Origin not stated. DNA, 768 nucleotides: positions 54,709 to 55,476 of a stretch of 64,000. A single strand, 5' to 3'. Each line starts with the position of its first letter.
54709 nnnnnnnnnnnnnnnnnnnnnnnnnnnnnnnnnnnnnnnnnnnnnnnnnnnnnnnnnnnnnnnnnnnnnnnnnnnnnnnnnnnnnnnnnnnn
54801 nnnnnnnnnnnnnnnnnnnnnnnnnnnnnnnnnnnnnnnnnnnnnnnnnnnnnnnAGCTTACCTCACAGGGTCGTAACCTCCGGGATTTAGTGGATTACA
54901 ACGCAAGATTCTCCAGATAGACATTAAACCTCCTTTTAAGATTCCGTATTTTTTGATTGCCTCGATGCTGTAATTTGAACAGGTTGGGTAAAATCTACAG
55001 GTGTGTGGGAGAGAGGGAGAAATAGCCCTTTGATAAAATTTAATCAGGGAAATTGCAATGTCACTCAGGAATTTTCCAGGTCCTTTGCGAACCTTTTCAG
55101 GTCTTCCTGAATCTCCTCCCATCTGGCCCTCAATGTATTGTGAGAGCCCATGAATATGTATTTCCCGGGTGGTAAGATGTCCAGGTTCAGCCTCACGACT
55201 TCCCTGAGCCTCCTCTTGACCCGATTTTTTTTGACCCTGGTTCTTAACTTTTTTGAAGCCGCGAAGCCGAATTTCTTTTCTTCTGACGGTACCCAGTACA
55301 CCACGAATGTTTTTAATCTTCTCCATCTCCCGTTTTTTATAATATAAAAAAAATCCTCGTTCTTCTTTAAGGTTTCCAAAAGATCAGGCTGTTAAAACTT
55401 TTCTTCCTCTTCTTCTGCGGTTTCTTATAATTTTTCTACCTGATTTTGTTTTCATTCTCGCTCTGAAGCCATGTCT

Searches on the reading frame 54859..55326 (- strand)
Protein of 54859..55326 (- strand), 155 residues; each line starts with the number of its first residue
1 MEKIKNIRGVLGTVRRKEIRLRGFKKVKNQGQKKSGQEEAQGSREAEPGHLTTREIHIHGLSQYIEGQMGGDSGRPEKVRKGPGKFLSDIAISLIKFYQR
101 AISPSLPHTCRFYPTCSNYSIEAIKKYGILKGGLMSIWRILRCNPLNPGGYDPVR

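Call 63: search_protein_families(library=pfam, proteins=[window:54859-55326:-], max_evalue=0.001)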
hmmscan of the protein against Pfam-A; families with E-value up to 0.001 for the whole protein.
window:54859-55326:- (155 aa): 1 family
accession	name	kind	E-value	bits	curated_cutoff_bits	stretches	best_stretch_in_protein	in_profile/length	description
PF01809.23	YidD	-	6.3e-32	109.6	27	1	90-154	3-67/67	Putative membrane protein insertion efficiency factor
